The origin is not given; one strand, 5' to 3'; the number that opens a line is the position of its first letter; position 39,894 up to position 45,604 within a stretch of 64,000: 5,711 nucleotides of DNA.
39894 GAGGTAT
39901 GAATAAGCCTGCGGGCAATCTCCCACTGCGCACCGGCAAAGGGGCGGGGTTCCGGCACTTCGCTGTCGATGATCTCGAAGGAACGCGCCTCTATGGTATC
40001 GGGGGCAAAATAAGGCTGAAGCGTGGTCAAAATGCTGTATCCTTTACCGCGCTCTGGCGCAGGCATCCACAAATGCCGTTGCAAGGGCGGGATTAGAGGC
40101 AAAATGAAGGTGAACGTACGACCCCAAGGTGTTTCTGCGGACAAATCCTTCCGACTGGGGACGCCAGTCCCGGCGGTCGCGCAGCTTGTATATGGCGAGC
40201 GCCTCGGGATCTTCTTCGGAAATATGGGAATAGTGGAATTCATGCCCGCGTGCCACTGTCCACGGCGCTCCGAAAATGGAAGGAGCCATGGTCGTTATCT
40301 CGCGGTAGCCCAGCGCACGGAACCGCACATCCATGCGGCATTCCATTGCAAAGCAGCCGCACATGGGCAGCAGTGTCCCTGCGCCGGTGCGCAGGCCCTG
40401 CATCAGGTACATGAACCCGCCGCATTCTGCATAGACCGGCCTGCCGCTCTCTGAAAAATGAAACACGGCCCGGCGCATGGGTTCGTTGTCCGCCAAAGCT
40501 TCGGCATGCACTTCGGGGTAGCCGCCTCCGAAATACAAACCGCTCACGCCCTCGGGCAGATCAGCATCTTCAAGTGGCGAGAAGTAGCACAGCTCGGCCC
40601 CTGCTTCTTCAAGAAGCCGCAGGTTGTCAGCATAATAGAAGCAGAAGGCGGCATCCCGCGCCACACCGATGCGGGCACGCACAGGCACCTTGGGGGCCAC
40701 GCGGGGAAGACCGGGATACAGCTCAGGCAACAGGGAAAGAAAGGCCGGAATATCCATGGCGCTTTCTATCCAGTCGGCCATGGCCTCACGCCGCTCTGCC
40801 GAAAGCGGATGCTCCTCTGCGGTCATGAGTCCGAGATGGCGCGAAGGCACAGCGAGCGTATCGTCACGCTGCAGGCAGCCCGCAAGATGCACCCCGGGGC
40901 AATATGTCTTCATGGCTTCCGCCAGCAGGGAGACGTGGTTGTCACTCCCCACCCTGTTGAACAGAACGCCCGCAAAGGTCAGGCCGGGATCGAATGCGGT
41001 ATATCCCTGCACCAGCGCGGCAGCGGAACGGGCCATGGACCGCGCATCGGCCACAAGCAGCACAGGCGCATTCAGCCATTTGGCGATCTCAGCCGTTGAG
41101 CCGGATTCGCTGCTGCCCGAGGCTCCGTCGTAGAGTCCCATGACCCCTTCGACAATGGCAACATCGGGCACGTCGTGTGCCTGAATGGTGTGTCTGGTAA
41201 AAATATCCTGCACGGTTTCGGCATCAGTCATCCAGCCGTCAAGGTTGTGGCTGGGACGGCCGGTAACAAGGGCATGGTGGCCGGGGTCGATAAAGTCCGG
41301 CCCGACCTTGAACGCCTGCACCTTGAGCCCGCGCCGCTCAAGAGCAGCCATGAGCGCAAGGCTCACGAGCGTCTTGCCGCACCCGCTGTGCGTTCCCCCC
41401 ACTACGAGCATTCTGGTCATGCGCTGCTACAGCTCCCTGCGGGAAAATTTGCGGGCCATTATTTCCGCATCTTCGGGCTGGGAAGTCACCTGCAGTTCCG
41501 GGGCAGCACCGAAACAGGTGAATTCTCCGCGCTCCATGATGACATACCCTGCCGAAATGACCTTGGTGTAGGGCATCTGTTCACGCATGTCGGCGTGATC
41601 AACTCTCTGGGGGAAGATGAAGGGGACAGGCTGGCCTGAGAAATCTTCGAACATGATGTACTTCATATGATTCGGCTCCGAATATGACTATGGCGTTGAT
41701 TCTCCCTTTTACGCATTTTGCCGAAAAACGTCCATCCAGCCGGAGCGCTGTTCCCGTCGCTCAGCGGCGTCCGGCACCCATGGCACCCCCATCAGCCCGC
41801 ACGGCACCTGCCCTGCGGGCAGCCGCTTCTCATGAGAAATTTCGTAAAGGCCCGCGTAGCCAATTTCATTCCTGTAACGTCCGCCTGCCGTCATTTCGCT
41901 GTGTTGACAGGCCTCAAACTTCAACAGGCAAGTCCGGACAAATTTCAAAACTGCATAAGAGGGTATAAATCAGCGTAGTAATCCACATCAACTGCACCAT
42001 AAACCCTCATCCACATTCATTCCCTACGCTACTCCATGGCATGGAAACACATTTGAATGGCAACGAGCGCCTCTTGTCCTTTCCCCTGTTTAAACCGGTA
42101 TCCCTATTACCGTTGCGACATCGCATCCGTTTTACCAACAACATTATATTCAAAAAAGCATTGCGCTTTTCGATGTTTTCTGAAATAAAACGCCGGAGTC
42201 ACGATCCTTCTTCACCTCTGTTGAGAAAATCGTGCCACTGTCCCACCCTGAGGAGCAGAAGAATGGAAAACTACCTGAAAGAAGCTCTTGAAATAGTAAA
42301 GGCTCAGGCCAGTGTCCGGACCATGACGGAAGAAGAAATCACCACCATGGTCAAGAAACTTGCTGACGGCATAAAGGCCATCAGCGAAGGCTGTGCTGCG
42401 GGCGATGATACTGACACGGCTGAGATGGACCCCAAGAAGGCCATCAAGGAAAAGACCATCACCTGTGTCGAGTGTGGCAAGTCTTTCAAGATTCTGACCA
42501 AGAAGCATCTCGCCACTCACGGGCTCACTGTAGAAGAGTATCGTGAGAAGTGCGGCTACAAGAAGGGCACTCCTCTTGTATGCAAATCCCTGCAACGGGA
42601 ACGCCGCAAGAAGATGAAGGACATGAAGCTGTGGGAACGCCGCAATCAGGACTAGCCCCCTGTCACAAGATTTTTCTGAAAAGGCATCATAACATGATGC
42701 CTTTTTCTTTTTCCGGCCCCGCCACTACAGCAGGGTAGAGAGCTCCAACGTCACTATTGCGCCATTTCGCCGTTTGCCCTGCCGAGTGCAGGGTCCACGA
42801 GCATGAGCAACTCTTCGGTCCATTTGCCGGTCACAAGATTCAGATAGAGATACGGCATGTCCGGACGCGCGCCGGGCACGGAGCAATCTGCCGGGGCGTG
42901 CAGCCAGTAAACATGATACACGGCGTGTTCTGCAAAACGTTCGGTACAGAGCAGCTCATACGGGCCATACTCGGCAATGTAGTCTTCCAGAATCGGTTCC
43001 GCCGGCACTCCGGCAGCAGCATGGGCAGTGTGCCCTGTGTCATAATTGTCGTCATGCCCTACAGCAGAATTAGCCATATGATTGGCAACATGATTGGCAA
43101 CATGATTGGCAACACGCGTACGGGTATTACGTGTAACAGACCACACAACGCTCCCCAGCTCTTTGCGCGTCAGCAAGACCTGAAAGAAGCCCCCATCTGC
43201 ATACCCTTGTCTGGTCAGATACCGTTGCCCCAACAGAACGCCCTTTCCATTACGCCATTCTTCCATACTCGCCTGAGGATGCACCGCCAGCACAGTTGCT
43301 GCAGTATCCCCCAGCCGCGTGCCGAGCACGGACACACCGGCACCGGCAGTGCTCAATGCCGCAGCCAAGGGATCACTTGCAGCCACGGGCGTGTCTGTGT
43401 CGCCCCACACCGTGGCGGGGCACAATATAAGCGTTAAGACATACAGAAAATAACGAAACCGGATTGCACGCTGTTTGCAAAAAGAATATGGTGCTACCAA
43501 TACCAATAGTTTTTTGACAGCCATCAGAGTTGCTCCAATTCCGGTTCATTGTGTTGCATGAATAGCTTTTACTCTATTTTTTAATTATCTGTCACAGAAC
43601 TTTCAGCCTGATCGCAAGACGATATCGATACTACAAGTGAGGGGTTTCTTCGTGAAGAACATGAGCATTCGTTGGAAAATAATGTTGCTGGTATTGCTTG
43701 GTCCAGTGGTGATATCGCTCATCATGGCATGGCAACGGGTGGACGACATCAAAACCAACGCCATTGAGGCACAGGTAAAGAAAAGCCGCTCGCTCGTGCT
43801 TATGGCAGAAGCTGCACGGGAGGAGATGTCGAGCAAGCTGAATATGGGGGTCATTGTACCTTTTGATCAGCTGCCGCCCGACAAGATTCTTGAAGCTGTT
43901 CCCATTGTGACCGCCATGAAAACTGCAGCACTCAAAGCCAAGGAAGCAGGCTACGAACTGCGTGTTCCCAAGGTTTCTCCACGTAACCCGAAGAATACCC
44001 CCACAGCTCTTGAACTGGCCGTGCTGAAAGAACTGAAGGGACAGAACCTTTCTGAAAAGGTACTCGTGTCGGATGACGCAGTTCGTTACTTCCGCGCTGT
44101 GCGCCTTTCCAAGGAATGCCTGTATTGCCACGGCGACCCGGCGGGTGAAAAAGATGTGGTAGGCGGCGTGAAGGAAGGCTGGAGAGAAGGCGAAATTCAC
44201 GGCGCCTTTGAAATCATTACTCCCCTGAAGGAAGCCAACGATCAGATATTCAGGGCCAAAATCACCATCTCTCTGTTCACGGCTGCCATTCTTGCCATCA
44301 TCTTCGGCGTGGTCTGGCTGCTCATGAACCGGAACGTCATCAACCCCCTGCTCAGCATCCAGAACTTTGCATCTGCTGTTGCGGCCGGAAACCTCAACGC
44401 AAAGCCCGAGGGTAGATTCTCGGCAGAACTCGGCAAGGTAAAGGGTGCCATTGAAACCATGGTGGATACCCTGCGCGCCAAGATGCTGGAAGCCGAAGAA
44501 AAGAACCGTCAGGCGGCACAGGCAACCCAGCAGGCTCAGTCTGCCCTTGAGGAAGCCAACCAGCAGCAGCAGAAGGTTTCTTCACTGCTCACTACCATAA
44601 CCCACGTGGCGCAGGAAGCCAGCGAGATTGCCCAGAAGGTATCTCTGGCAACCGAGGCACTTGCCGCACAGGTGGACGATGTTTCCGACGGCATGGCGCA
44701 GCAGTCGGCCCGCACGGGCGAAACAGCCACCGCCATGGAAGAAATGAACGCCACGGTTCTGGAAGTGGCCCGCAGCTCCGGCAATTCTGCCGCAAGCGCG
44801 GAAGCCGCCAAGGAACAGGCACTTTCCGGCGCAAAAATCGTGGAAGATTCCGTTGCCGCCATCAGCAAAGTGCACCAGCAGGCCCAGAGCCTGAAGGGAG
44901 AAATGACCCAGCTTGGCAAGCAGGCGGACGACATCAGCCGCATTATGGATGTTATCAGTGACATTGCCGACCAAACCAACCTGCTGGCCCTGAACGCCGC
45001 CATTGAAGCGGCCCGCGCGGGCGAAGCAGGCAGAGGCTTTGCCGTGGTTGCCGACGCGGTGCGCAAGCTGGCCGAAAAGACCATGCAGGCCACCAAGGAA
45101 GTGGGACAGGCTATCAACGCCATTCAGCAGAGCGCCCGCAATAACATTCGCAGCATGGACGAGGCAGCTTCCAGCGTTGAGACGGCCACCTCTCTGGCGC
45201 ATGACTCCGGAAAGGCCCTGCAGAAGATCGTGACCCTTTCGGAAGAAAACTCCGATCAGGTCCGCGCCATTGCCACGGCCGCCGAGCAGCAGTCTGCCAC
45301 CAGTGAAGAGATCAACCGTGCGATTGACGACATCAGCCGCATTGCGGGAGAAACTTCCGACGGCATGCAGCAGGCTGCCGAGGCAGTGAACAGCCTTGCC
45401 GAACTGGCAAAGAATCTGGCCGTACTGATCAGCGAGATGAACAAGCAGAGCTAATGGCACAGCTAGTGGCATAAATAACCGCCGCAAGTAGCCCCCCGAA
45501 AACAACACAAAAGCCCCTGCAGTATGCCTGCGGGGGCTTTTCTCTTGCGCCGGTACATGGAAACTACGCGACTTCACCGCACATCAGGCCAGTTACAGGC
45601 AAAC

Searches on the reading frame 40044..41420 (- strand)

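Call 83: search_protein_families(library=pfam, proteins=[window:40044-41420:-], max_evalue=0.00001)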
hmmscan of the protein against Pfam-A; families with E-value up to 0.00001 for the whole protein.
window:40044-41420:- (458 aa): 3 families
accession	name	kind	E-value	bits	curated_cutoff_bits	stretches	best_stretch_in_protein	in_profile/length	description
PF07685.20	GATase_3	-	4.5e-37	128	27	1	250-443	1-194/196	CobB/CobQ-like glutamine amidotransferase domain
PF01656.29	CbiA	-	1.7e-19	70.4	25.4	1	6-195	2-122/125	CobQ/CobB/MinD/ParA nucleotide binding domain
PF13500.12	AAA_26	-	7.3e-14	52.5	27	1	80-189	94-194/198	AAA domain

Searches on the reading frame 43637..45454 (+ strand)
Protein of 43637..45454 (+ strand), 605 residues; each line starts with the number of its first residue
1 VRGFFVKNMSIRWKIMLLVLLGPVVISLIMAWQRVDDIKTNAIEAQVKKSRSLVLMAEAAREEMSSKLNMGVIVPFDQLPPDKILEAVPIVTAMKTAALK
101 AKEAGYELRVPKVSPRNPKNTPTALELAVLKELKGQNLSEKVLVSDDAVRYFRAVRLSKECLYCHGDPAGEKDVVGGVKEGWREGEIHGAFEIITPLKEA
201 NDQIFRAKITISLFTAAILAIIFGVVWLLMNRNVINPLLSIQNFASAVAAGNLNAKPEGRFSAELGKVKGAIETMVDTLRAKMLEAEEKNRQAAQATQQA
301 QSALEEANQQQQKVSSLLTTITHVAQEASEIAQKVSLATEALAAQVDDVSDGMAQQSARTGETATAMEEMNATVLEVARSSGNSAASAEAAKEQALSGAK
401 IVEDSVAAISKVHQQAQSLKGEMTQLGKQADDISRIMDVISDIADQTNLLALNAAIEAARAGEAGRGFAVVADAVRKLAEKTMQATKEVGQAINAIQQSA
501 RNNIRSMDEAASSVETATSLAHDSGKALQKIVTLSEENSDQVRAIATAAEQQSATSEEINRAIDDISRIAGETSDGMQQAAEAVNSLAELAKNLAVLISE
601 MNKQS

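Call 83: search_protein_families(library=pfam, proteins=[window:43637-45454:+], max_evalue=0.00001)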
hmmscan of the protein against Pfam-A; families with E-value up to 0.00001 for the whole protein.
window:43637-45454:+ (605 aa): 3 families
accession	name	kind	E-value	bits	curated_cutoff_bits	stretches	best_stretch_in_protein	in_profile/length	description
PF00015.26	MCPsignal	-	5.4e-47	160.3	34.6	1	387-569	3-171/172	Methyl-accepting chemotaxis protein (MCP) signalling domain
PF11845.13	Tll0287-like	-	2.3e-27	96.6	24.1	1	41-196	3-144/144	Tll0287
PF00672.30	HAMP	-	9.4e-06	26.3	25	0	229-281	1-53/53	HAMP domain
